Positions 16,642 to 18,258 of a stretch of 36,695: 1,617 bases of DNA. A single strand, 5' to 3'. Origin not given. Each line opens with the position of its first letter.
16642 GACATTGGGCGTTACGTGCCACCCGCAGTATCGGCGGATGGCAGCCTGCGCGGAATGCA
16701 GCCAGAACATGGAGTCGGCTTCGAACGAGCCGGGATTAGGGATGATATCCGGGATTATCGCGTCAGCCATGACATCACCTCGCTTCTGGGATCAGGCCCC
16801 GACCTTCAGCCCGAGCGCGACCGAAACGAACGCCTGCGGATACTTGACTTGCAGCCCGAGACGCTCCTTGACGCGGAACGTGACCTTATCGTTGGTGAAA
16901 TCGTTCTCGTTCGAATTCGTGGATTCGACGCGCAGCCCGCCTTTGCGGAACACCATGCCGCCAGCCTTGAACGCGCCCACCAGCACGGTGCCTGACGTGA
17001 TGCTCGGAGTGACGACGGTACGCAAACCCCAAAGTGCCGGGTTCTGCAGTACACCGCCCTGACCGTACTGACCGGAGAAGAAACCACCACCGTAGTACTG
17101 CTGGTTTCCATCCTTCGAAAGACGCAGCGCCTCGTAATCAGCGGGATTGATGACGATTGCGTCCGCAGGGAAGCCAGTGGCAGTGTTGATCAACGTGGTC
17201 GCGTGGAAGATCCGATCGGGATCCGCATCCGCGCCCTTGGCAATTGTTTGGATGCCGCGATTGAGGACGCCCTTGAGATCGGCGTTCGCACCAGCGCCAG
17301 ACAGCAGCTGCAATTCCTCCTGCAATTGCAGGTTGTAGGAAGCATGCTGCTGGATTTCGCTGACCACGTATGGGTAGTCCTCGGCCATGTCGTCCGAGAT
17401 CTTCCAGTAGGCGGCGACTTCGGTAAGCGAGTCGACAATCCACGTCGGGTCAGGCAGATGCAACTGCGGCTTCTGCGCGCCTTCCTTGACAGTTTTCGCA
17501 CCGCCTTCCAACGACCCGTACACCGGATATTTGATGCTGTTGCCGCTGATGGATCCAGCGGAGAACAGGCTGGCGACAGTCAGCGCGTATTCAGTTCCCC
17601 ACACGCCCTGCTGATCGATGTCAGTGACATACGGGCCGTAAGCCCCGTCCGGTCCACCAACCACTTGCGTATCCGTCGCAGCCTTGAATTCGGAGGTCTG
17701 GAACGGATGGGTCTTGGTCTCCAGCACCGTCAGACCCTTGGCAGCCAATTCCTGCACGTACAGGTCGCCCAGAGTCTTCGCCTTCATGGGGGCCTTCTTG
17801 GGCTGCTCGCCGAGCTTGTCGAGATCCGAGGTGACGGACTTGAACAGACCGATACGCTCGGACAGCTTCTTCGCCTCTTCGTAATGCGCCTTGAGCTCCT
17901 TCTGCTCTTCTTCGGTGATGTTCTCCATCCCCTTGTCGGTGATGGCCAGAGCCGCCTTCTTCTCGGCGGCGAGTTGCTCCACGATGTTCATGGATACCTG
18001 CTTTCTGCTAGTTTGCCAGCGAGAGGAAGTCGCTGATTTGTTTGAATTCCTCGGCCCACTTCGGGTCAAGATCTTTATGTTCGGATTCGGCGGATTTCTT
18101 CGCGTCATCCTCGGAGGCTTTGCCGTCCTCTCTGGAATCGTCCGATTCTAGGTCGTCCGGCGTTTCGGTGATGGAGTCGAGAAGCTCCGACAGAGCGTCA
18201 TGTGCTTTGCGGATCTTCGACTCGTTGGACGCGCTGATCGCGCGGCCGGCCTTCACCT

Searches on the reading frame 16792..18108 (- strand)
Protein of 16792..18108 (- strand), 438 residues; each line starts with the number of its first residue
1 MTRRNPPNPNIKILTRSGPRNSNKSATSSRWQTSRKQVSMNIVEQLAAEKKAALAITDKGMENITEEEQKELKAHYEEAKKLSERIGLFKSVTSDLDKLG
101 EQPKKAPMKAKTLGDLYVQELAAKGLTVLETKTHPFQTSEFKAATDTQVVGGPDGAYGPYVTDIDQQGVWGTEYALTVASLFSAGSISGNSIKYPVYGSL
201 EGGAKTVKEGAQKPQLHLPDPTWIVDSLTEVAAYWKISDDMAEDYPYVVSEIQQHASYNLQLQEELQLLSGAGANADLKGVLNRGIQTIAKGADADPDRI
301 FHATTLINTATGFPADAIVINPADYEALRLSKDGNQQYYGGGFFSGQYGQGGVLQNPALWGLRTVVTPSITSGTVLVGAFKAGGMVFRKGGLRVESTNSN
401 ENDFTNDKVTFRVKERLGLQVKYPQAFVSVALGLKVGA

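Call 66: search_protein_families(library=pfam, proteins=[window:16792-18108:-], max_evalue=0.001)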
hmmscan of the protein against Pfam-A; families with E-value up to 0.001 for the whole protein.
window:16792-18108:- (438 aa): 1 family
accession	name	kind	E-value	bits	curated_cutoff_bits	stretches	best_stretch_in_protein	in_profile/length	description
PF05065.19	Phage_capsid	-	3.2e-30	105.9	24.2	1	178-429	23-277/280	Phage capsid family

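Call 67: search_dna_similar(query=window:16792-18108:-, collection=phages, mode=protein, max_evalue=1e-10, max_rows=8)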
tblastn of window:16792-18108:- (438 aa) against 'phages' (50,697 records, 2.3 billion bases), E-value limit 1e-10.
Records with a match: 574; places in all: 574; records where one place covers at least 80% of the query: 303.
Best place of each record, by identity: 60-80% 1; <60% 573.
By first word of the organism name: Mycobacterium 156; Arthrobacter 110; Microbacterium 94; Gordonia 36; Vibrio 26; Moraxella 23; Pseudomonas 21; Corynebacterium 16; Xanthomonas 16; Klebsiella 14; and 24 more.
By host as written in the record: Mycobacterium smegmatis mc2 155 108; Arthrobacter sp. ATCC 21022 97; Microbacterium foliorum NRRL B-24224 53; Microbacterium foliorum NRRL B-24224 SEA 31; Gordonia terrae 3612 29; Moraxella catarrhalis 23; Mycobacterium smegmatis mc#155 17; Mycobacterium smegmatis mc2155 17; and 97 more.
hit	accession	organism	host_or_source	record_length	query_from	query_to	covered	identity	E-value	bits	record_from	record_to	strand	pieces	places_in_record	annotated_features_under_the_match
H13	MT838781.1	Bacteriophage sp.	human fecal samples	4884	39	435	91%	63.4%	1e-127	409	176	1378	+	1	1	record has no annotation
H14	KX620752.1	Propionibacterium phage E1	Propionibacterium freudenreichii TL110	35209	59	433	86%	54.8%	3e-107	353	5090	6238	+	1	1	6: major capsid protein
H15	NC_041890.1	Propionibacterium phage Anatole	Propionibacterium freudenreichii TL110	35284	59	433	86%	54.8%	3e-107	353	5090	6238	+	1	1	6: capsid protein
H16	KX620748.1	Propionibacterium phage Anatole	Propionibacterium freudenreichii TL110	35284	59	433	86%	54.8%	3e-107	353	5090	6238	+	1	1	6: major capsid protein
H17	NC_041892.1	Propionibacterium phage B3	Propionibacterium freudenreichii TL110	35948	59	433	86%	54.8%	3e-107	353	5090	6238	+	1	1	6: capsid protein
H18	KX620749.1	Propionibacterium phage B3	Propionibacterium freudenreichii TL110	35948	59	433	86%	54.8%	3e-107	353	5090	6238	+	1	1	6: major capsid protein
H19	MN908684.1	Arthrobacter phage Shoya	Arthrobacter globiformis NRRL B-2979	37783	14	433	96%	43.9%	6e-81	278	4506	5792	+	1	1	5: major capsid protein | 4: capsid maturation protease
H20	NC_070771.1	Arthrobacter phage Shoya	Arthrobacter globiformis NRRL B-2979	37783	14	433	96%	43.9%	6e-81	278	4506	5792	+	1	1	5: major head protein | 4: head maturation protease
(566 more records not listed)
